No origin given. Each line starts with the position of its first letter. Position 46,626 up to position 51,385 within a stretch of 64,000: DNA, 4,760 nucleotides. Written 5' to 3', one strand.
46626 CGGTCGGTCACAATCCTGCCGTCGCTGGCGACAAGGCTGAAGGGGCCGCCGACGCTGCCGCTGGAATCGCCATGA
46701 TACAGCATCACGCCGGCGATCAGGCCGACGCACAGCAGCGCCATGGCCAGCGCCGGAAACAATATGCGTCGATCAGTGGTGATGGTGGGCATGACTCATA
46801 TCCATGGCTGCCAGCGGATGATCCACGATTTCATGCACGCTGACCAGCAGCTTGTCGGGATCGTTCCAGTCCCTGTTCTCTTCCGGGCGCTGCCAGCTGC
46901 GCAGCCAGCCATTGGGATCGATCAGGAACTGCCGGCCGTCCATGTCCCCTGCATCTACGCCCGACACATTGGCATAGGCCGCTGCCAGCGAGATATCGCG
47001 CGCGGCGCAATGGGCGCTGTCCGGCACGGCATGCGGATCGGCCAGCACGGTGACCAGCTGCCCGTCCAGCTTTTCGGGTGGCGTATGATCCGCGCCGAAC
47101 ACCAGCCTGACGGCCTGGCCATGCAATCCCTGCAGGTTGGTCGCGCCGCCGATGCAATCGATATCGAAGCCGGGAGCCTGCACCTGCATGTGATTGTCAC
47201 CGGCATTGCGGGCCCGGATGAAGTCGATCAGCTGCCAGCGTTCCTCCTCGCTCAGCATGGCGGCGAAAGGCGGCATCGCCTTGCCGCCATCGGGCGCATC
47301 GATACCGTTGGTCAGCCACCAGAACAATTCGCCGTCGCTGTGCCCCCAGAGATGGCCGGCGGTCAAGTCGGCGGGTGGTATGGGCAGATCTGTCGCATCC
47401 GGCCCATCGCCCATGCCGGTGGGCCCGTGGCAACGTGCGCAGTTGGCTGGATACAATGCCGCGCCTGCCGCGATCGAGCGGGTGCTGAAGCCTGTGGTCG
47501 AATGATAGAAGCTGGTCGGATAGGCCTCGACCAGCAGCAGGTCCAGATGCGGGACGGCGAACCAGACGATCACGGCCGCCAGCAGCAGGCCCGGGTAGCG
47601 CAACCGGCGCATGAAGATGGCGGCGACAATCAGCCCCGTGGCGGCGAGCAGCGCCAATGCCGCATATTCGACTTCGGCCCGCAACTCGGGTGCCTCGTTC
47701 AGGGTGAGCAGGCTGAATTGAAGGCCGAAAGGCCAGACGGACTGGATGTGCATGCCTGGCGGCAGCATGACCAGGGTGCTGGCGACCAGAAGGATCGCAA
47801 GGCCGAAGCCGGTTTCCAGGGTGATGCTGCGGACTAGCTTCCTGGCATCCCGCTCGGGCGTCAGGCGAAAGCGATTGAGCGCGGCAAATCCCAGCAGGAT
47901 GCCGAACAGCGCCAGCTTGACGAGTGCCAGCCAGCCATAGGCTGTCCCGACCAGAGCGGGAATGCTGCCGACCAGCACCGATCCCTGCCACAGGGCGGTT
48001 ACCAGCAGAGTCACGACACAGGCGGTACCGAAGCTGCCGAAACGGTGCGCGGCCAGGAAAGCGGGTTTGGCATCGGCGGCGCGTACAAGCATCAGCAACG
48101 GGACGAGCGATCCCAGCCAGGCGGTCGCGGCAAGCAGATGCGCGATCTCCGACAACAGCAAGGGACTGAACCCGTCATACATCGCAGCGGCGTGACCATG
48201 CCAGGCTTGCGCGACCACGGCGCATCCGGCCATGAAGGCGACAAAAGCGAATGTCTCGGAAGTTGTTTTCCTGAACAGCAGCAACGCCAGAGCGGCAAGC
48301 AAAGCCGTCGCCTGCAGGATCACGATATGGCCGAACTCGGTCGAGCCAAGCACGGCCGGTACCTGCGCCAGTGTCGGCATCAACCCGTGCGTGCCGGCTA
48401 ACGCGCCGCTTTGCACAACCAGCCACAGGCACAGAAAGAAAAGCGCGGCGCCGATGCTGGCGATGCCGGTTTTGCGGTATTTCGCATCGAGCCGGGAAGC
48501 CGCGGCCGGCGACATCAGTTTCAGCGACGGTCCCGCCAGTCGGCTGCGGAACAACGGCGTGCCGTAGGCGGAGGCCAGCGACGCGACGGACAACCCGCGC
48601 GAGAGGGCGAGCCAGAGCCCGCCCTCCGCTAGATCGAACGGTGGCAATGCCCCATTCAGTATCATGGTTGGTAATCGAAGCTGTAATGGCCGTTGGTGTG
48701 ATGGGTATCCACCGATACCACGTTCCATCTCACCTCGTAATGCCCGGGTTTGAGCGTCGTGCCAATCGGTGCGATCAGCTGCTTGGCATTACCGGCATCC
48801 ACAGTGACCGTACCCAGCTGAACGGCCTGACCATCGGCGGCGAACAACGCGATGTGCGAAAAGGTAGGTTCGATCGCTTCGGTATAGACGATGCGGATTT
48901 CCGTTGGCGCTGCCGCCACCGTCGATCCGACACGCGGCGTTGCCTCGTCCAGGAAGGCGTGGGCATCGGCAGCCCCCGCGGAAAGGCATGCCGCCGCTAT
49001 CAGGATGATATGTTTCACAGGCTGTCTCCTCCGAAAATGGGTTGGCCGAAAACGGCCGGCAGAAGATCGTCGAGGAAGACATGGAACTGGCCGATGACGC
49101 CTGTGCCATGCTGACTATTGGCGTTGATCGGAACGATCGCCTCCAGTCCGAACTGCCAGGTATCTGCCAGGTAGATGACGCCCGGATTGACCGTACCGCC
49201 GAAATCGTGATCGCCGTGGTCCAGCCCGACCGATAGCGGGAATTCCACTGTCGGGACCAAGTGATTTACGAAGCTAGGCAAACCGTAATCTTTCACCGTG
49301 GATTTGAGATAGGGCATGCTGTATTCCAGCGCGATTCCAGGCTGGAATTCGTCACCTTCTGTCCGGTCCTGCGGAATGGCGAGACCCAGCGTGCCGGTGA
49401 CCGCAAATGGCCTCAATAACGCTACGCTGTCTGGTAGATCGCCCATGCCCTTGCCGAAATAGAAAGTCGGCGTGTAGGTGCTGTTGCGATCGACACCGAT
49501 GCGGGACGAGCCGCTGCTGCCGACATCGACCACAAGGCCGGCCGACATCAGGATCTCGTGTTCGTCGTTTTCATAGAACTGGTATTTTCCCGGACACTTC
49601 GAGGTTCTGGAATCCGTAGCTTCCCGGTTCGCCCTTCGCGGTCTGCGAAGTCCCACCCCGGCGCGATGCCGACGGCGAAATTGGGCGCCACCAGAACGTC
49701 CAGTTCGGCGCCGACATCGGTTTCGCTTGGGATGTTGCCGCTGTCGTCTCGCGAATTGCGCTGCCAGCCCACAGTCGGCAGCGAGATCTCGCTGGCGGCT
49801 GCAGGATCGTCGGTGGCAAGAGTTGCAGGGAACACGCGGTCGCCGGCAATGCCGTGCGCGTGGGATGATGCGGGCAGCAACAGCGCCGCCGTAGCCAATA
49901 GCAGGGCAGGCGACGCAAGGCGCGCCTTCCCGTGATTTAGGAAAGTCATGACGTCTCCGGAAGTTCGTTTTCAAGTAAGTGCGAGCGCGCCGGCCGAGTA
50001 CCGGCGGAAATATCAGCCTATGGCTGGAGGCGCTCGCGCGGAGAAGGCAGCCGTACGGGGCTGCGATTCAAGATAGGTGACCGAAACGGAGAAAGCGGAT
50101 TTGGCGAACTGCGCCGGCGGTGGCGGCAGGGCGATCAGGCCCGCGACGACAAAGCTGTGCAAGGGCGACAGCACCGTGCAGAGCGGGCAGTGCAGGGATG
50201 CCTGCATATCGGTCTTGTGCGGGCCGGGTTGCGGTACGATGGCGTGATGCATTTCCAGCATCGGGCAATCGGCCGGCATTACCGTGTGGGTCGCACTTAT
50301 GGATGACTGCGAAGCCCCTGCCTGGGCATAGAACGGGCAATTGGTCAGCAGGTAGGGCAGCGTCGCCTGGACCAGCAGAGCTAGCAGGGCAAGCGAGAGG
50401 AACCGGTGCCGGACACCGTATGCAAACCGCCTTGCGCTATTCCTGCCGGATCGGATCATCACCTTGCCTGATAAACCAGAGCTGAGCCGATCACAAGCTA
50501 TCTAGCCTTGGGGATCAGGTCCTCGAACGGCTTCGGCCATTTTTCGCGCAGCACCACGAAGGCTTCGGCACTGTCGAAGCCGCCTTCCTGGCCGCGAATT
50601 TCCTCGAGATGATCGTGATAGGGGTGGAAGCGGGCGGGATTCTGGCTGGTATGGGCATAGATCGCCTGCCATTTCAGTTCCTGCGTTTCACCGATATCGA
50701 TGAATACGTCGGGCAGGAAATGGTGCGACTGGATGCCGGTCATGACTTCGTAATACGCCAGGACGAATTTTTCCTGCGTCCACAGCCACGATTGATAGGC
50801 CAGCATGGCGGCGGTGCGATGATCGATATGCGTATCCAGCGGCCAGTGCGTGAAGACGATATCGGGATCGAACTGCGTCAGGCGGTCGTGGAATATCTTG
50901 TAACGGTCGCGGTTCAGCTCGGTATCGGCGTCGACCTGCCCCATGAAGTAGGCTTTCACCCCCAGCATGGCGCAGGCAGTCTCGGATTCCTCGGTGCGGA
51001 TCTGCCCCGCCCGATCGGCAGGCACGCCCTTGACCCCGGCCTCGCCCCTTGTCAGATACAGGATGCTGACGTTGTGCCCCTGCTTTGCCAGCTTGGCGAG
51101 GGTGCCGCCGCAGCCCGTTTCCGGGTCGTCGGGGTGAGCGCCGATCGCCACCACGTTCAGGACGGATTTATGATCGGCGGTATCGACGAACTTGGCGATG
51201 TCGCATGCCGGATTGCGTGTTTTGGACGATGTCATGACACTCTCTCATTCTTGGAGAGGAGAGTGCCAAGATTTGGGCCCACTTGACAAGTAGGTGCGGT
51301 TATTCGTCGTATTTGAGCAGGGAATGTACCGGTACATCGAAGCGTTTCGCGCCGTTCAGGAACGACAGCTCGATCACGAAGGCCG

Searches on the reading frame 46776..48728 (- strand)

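Call 67: search_protein_families(library=pfam, proteins=[window:46776-48728:-], max_evalue=0.00001)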
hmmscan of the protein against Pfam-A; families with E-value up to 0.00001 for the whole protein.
window:46776-48728:- (651 aa): 3 families
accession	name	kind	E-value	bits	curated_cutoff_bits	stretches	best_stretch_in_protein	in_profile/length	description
PF05425.18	CopD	-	1.4e-18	67.7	32.1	1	227-319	4-105/105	Copper resistance protein D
PF13442.11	Cytochrome_CBB3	-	3.5e-13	50.1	27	1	419-504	3-68/68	Cytochrome C oxidase, cbb3-type, subunit III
PF00034.26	Cytochrom_C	-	2.6e-09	38.7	21.3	1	419-505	1-87/90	Cytochrome c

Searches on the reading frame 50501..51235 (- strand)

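Call 67: search_protein_families(library=pfam, proteins=[window:50501-51235:-], max_evalue=0.00001)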
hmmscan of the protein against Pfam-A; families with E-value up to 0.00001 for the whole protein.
window:50501-51235:- (245 aa): 1 family
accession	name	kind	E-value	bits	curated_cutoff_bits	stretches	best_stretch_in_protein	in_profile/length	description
PF02585.22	PIG-L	-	3.7e-27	95.8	28.2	1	30-147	2-126/129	GlcNAc-PI de-N-acetylase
